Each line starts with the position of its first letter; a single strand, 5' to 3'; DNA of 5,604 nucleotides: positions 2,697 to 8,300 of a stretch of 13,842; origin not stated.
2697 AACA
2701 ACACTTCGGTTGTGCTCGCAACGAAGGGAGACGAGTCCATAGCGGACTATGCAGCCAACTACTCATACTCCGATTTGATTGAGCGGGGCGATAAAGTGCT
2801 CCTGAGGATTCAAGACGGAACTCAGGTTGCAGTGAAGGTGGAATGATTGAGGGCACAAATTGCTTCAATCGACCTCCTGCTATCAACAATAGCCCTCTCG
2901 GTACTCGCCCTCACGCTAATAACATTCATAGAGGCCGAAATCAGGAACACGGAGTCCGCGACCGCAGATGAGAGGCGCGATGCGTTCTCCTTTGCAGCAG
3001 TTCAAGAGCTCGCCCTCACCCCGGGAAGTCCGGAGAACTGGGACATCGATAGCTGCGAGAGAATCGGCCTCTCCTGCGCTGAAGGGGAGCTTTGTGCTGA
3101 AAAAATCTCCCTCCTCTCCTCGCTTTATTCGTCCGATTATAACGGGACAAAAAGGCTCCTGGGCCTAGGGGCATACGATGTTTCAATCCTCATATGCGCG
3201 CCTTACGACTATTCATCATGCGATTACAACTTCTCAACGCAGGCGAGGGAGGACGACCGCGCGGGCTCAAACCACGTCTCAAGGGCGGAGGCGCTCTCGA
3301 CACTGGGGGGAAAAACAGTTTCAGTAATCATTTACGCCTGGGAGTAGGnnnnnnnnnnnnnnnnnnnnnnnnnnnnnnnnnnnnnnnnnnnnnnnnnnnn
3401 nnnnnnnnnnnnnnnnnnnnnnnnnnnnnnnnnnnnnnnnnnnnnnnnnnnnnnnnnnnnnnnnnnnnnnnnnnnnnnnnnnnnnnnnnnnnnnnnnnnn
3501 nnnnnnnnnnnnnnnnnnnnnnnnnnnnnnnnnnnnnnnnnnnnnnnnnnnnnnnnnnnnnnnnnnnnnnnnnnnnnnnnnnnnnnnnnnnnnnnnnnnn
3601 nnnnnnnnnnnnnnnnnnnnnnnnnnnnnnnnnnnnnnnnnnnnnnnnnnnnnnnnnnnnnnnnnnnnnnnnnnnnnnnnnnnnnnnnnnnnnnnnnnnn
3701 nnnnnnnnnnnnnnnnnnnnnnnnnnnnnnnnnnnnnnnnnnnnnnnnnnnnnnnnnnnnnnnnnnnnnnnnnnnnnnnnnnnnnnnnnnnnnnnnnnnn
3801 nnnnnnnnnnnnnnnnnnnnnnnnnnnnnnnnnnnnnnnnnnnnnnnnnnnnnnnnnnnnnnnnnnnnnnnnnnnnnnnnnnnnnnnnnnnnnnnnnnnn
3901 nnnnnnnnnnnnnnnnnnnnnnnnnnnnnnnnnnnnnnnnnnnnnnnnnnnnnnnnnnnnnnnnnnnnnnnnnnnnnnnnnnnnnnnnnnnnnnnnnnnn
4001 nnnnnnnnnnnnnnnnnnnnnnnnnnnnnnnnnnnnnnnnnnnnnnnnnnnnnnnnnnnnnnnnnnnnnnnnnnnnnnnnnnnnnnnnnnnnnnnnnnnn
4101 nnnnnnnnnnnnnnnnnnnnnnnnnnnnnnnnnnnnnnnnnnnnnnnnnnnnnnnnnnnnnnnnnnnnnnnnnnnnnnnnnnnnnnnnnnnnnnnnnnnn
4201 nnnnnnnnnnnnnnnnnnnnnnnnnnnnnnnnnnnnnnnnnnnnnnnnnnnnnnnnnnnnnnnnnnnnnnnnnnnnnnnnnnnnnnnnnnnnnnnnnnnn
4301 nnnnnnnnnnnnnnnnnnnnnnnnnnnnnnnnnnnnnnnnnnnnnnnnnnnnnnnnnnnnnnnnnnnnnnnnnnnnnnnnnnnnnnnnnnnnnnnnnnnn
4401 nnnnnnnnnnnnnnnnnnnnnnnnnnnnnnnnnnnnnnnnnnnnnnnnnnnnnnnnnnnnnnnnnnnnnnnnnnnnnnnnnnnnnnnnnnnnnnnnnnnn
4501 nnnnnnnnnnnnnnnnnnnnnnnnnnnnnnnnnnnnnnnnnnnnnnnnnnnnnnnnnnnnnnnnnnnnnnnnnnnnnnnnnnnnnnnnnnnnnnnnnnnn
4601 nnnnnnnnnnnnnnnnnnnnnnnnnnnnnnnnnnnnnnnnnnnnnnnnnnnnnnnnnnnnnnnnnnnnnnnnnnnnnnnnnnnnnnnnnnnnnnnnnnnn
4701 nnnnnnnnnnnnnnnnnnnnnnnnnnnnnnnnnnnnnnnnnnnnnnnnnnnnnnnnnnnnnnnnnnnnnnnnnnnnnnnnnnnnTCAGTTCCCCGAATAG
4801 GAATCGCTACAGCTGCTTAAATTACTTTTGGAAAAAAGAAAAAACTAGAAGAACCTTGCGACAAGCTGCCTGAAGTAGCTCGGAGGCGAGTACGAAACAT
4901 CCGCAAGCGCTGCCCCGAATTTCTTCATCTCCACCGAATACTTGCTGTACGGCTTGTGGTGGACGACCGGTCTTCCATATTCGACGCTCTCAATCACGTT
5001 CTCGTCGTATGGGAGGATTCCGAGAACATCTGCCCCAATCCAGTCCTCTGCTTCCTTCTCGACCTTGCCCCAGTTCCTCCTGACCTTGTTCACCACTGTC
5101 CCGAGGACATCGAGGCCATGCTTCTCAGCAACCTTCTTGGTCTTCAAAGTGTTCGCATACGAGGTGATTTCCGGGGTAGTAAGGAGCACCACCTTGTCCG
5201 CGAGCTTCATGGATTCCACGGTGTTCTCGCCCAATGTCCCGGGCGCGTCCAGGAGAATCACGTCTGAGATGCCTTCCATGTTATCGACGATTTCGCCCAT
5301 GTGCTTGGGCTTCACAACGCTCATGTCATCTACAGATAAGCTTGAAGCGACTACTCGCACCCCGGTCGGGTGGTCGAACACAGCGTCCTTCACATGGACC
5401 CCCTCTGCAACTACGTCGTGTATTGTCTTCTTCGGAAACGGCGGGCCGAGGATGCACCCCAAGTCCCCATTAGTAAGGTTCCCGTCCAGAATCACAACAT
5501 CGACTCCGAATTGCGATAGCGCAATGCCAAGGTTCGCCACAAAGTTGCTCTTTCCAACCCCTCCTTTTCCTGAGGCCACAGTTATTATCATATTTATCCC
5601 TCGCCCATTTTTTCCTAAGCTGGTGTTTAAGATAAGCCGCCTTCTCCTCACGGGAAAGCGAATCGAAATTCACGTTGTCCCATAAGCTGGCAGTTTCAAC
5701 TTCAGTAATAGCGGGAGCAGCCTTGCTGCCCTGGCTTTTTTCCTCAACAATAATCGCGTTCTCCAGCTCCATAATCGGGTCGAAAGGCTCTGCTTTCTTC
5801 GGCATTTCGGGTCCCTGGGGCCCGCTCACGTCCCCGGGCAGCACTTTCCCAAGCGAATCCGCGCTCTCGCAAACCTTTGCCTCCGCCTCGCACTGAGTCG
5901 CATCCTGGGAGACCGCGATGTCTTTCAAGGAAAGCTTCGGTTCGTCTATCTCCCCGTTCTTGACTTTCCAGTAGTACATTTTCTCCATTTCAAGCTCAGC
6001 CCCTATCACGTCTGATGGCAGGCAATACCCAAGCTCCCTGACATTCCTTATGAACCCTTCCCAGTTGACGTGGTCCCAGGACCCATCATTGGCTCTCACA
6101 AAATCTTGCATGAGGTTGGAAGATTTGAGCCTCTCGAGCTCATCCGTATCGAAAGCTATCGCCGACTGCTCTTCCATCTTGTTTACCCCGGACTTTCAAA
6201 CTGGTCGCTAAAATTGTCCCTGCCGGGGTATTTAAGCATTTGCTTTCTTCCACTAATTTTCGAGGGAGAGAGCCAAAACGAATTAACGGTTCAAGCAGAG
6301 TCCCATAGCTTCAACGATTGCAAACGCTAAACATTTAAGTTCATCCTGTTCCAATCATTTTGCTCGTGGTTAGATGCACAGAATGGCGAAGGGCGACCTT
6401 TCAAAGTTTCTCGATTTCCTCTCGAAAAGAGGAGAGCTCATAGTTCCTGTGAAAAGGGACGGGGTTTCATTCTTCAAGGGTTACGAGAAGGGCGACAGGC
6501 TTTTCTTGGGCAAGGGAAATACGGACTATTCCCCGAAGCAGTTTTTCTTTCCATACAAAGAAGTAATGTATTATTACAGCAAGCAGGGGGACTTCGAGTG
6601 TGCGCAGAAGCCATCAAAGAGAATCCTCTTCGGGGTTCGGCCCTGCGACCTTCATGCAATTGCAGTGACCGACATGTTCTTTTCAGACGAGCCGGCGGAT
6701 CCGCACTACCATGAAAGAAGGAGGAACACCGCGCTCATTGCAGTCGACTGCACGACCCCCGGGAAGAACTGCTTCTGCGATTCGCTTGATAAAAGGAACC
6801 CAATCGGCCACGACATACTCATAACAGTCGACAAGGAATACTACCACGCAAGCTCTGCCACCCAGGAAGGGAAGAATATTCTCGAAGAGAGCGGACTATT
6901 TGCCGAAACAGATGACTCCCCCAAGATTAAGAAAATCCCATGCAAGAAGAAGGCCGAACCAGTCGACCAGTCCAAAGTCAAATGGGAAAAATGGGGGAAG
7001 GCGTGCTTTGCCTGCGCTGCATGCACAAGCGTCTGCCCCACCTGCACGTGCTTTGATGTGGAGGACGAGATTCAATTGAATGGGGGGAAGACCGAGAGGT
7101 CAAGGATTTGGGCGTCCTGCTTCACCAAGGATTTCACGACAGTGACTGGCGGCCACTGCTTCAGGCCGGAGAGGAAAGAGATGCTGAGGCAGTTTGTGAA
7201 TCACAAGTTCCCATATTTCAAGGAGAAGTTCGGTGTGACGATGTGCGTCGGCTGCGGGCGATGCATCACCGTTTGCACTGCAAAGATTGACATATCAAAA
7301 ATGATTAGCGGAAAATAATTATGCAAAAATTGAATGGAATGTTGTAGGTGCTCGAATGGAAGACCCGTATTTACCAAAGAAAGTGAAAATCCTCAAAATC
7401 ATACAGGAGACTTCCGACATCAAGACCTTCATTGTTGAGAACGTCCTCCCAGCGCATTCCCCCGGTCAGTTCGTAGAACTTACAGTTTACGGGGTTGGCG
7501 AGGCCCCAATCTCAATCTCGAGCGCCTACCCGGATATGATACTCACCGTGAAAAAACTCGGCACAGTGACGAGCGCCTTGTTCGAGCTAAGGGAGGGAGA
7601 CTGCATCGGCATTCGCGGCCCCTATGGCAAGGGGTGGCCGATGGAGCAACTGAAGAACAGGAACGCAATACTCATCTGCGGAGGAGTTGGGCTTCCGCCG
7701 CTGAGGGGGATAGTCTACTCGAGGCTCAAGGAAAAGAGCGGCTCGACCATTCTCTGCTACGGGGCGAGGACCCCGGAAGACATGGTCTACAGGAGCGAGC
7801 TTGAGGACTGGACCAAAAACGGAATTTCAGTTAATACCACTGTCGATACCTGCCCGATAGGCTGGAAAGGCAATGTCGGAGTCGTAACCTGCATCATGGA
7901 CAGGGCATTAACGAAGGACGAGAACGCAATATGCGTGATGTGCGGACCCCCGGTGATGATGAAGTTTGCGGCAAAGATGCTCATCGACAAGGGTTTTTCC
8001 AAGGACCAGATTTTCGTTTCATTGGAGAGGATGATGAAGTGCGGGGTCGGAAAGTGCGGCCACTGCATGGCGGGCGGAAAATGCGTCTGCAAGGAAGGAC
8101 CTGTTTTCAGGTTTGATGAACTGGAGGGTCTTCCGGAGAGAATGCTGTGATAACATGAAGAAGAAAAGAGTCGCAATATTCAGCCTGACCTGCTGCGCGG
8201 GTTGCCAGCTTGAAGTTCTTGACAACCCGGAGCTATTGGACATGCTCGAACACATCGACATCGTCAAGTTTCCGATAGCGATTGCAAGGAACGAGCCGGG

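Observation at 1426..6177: Convergent two-operon locus mixing Q(+1) pilins, ArlF/G-like proteins, TM-coiled-coil anchors and a MinD-type ATPase: candidate non-canonical archaeal surface-filament module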

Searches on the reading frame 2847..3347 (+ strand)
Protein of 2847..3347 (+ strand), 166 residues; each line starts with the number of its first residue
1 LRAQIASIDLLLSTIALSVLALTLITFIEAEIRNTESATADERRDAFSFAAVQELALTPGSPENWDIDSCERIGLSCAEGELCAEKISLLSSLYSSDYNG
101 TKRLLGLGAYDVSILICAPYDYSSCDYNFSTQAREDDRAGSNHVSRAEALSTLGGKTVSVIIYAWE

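Call 3: search_protein_families(library=pfam, max_evalue=1, proteins=[window:2847-3347:+])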
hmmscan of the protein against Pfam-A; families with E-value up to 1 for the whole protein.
window:2847-3347:+ (166 aa): 0 families

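Call 4: search_protein_families(library=ncbifam, max_evalue=1, proteins=[window:2847-3347:+])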
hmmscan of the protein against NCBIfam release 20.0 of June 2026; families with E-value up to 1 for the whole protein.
window:2847-3347:+ (166 aa): 0 families

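Call 34: search_solved_structures(query=A10, max_evalue=10)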
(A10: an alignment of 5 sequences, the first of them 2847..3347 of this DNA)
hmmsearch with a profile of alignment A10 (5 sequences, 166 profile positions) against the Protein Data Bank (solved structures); distinct sequences matched with E-value up to 10: 1.
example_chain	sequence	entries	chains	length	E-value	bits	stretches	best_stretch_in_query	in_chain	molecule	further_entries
5ig1_A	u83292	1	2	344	0.32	14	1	78-109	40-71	CAMK/CAMK2 protein kinase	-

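Call 65: search_protein_representatives(protein=window:2847-3347:+)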
Query: 166 residues. Proteins with E-value up to 0.001 (for the whole library): 80; up to 1e-10: 4; up to 1e-30: 3. The best 80 are listed.
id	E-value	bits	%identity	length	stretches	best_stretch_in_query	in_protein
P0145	7.1e-56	204.8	60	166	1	1-166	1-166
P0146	3.9e-51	189.4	53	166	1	1-165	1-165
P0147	2.1e-48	180.6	52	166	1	1-166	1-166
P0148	8.5e-26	107.2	38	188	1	2-166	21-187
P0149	1.2e-08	51.5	37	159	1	2-157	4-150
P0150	4.3e-08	49.7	32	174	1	2-123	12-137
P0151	1.0e-07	48.5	35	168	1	1-108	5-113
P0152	2.6e-07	47.2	35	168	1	3-116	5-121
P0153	3.0e-07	46.9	36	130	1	8-115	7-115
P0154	6.2e-07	45.9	31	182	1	2-165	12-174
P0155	1.2e-06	44.9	31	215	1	1-165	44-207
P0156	1.4e-06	44.8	29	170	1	2-118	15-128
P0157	1.7e-06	44.5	30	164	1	3-126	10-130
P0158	1.9e-06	44.3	35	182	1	3-120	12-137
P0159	3.4e-06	43.5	35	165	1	1-116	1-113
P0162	8.7e-06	42.2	29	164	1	2-165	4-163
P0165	1.8e-05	41.2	28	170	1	2-165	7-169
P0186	1.2e-04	38.5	36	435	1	2-116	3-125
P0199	2.6e-04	37.4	39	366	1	2-122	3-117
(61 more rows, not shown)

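Call 68: search_protein_families(library=pfam, max_evalue=1, proteins=[P0149, P0150, P0151, P0152, P0154, P0159, P0162, P0165, P0186, P0199])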
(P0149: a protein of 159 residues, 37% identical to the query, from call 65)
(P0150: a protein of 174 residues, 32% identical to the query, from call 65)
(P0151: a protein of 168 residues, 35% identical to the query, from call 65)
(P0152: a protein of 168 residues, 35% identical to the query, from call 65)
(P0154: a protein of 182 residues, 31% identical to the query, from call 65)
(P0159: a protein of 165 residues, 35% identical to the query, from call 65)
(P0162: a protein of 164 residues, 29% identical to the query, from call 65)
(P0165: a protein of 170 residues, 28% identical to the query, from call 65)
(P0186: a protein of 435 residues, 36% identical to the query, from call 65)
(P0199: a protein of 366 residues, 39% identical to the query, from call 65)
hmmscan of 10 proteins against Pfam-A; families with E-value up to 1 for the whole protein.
P0149 (159 aa): 1 family
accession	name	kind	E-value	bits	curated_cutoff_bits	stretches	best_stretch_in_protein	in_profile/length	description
PF21529.2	GLV1-2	-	0.01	17.2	28.1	1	87-102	48-63/69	Gloven 1/2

P0150 (174 aa): 1 family
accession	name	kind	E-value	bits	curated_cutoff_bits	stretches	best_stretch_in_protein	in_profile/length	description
PF23958.1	DUF7287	-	0.059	14.4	27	1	11-72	2-63/157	Family of unknown function (DUF7287)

P0151 (168 aa): 0 families

P0152 (168 aa): 2 families
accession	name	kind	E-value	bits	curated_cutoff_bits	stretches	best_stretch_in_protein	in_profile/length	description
PF23958.1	DUF7287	-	0.016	16.2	27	1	3-160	2-153/157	Family of unknown function (DUF7287)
PF21917.1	NMB0537_N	-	0.088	12.9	23.9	1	78-96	13-31/36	N-terminal region of NMB0537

P0154 (182 aa): 1 family
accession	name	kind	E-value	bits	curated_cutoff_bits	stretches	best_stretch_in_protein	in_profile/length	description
PF06305.16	LapA_dom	-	0.13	12.6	28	1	20-42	21-43/64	Lipopolysaccharide assembly protein A domain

P0159 (165 aa): 1 family
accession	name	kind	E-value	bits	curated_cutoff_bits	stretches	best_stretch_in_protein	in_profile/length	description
PF23958.1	DUF7287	-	4.7e-06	27.7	27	1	8-162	8-157/157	Family of unknown function (DUF7287)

P0162 (164 aa): 1 family
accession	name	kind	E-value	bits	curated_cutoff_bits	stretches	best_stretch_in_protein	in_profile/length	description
PF23958.1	DUF7287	-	0.066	14.2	27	1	4-163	3-157/157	Family of unknown function (DUF7287)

P0165 (170 aa): 2 families
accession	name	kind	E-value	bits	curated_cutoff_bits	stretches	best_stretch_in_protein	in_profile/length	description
PF23958.1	DUF7287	-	0.013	16.6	27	1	7-169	3-157/157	Family of unknown function (DUF7287)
PF16307.10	DUF4949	-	0.066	13.8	31.1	1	32-80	37-80/110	Domain of unknown function (DUF4949)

P0186 (435 aa): 3 families
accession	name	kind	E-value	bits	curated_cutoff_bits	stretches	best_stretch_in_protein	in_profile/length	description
PF14258.12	DUF4350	-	0.053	14.2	30.4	1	204-270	4-75/181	Domain of unknown function (DUF4350)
PF24694.1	LNS2_PITM1-3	-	0.071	13.6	27.7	1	279-340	61-122/124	PITM 1-3, LNS2 domain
PF23958.1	DUF7287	-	0.1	13.6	27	0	4-31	4-30/157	Family of unknown function (DUF7287)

P0199 (366 aa): 1 family
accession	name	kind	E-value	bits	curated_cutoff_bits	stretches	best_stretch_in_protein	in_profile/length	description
PF23958.1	DUF7287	-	0.0061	17.6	27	1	2-54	2-52/157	Family of unknown function (DUF7287)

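Call 71: search_protein_families(library=ncbifam, max_evalue=1, proteins=[P0149, P0150, P0152, P0159, P0162, P0165, P0186])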
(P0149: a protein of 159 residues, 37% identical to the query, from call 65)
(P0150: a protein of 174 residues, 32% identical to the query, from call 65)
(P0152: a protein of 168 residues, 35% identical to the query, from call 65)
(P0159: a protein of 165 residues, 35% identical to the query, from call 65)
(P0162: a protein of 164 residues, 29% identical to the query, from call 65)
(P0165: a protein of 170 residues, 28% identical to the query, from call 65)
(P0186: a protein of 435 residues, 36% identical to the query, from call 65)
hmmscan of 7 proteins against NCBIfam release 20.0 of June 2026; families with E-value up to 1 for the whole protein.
P0149 (159 aa): 0 families

P0150 (174 aa): 0 families

P0152 (168 aa): 0 families

P0159 (165 aa): 1 family
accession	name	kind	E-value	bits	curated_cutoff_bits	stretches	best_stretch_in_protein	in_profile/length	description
NF008951.0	PRK12295.1-4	equivalog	0.15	10.9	364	1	50-128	146-223/374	ATP phosphoribosyltransferase regulatory subunit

P0162 (164 aa): 0 families

P0165 (170 aa): 1 family
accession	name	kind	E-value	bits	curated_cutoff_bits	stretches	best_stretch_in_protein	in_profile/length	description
NF011677.0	PRK15097.1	equivalog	0.074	11.7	968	1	10-48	387-424/522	cytochrome ubiquinol oxidase subunit I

P0186 (435 aa): 0 families

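Call 73: search_protein_families(library=pfam, alignment_id=A17, max_evalue=0.01)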
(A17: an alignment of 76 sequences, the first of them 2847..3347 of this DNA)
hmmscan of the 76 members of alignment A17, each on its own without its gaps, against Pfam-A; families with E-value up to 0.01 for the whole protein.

A. member 1, window:2847-3347:+ (166 aa): 0 families

B. families by the number of members that match (of 76 scanned): 5 families
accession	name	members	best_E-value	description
PF23958.1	DUF7287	11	2.8e-07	Family of unknown function (DUF7287)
PF06143.16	Baculo_11_kDa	1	0.0023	Baculovirus 11 kDa family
PF06653.16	Claudin_3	1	0.0041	Tight junction protein, Claudin-like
PF14030.11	DUF4245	1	0.0098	Protein of unknown function (DUF4245)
PF21529.2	GLV1-2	1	0.01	Gloven 1/2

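Call 74: search_dna_similar(query=P0159, collection=plasmids, mode=protein, max_evalue=0.01, max_rows=15)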
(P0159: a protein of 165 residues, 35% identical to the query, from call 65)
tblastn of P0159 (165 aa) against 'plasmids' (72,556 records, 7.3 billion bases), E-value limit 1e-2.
No match.

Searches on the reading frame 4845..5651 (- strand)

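Call 3: search_protein_families(library=pfam, max_evalue=1, proteins=[window:4845-5651:-])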
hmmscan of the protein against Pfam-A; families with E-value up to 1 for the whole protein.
window:4845-5651:- (268 aa): 9 families
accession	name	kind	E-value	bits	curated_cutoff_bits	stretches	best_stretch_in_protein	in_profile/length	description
PF01656.29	CbiA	-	6.2e-18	65.4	25.4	1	23-229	1-125/125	CobQ/CobB/MinD/ParA nucleotide binding domain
PF10609.15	ParA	-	1e-16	61.5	27.1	1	19-245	2-241/246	NUBPL iron-transfer P-loop NTPase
PF13614.12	AAA_31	-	1.6e-10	41.6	27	1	22-164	3-153/177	AAA domain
PF00142.24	Fer4_NifH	-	8e-08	32.5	25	1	27-243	6-238/271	4Fe-4S iron sulfur cluster binding proteins, NifH/frxC family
PF06564.18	CBP_BcsQ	-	6.1e-07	29.6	21.3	1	22-242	3-226/234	Cellulose biosynthesis protein BcsQ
PF13500.12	AAA_26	-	3e-06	27.7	27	1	151-220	128-195/198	AAA domain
PF09140.17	MipZ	-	5.5e-05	23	20.7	1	22-205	2-177/262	ATPase MipZ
PF02374.21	ArsA_ATPase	-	0.0004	20.1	24.3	1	24-55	4-35/305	Anion-transporting ATPase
PF03308.22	MeaB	-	0.12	11.8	23.1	1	7-170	22-166/273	Methylmalonyl Co-A mutase-associated GTPase MeaB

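Call 4: search_protein_families(library=ncbifam, max_evalue=1, proteins=[window:4845-5651:-])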
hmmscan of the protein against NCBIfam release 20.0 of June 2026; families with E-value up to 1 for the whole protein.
window:4845-5651:- (268 aa): 31 families (the best 25 are shown)
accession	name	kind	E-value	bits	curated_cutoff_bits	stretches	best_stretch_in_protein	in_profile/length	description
TIGR01969.1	minD_arch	subfamily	6.5e-60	202.4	201.75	1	21-257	1-238/251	cell division ATPase MinD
TIGR01968.1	minD_bact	equivalog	6.6e-25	87.9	212.9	1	21-236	2-223/261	septum site-determining protein MinD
TIGR03371.1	cellulose_yhjQ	equivalog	1.3e-13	51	157.85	1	22-246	3-238/246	cellulose biosynthesis protein BcsQ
NF041136.1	MrpORP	equivalog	5.7e-13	48.9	450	1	19-246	4-245/365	iron-sulfur cluster carrier protein MrpORP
TIGR01007.1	eps_fam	subfamily_domain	1.3e-12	47.7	108.05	1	21-192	18-192/204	polysaccharide biosynthesis tyrosine autokinase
TIGR03815.1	CpaE_hom_Actino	equivalog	4.4e-10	39.2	154.45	1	21-228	112-320/340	septum site-determining protein Ssd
NF008669.0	PRK11670.1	equivalog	1.3e-09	37.5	348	1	17-244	104-344/369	iron-sulfur cluster carrier protein ApbC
NF008079.0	PRK10818.1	equivalog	1.4e-09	37.7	508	1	21-231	3-229/270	septum site-determining protein MinD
NF041546.1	ParA_partition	equivalog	2.2e-08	33.9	180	2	22-56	1-35/203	ParA family partition ATPase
NF033200.1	F430_CfbC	exception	2.4e-07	30.4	402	1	27-248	6-237/260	Ni-sirohydrochlorin a,c-diamide reductive cyclase ATP-dependent reductase subunit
NF009701.0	PRK13230.1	subfamily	1.2e-06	27.8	350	2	27-55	7-35/291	nitrogenase reductase-like protein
TIGR03029.1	EpsG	equivalog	1.3e-06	27.7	313.8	1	20-61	103-144/274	chain length determinant protein tyrosine kinase EpsG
TIGR03018.1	pepcterm_TyrKin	hypoth_equivalog_domain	1.1e-05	24.8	230.65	1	3-170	19-191/207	XrtA-associated tyrosine autokinase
NF047398.1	AAA_KGGVGR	domain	1.6e-05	25.3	90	1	22-69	4-51/190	KGGVGR-motif variant AAA ATPase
NF009702.0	PRK13231.1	equivalog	1.7e-05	24.2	427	1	27-247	8-236/264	nitrogenase reductase-like protein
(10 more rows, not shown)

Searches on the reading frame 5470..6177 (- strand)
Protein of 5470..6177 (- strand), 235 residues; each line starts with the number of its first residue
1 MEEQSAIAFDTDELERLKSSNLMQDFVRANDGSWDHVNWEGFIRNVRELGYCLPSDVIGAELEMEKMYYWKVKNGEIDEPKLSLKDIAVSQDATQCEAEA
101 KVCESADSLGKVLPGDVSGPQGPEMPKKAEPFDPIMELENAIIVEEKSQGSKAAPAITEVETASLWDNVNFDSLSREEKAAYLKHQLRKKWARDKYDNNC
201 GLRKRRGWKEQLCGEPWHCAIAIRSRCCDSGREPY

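Call 3: search_protein_families(library=pfam, max_evalue=1, proteins=[window:5470-6177:-])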
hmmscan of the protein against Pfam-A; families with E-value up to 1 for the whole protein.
window:5470-6177:- (235 aa): 1 family
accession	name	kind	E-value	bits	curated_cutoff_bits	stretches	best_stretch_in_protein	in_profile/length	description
PF24408.1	wHTH-Calcineurin_assc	-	0.014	15.7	27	1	31-57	23-47/56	wHTH-Calcineurin_assc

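Call 4: search_protein_families(library=ncbifam, max_evalue=1, proteins=[window:5470-6177:-])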
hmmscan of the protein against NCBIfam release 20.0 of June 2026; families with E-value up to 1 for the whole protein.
window:5470-6177:- (235 aa): 0 families

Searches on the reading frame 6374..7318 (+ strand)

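Call 91: search_protein_families(library=pfam, max_evalue=0.001, proteins=[window:6374-7318:+])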
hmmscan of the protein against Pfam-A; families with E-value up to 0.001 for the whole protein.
window:6374-7318:+ (314 aa): 6 families
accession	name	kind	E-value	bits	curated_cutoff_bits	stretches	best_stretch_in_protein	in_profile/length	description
PF17179.9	Fer4_22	-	2e-30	105.9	27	1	211-305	2-95/95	4Fe-4S dicluster domain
PF13746.11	Fer4_18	-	1.6e-06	28.7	27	0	277-309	47-79/114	4Fe-4S dicluster domain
PF13183.11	Fer4_8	-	4.9e-06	27.4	27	1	209-305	3-68/68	4Fe-4S dicluster domain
PF13237.11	Fer4_10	-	0.00013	22.2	25.5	0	289-301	7-19/53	4Fe-4S dicluster domain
PF25160.1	LdpA_Fe-S-bd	-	0.00024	21.2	27.6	0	290-303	27-40/49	LdpA Fe-S cluster-binding domain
PF13484.11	Fer4_16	-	0.00081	20.6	30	0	200-223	42-65/66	4Fe-4S double cluster binding domain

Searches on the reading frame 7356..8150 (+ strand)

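Call 91: search_protein_families(library=pfam, max_evalue=0.001, proteins=[window:7356-8150:+])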
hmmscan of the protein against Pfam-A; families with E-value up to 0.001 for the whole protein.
window:7356-8150:+ (264 aa): 2 families
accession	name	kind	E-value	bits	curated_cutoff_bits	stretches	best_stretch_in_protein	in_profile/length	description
PF00175.26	NAD_binding_1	-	1e-16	62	22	1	106-206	1-108/109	Oxidoreductase NAD-binding domain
PF10418.14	DHODB_Fe-S_bind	-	1.1e-09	38.2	23.9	1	224-256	1-40/41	Iron-sulfur cluster binding domain of dihydroorotate dehydrogenase B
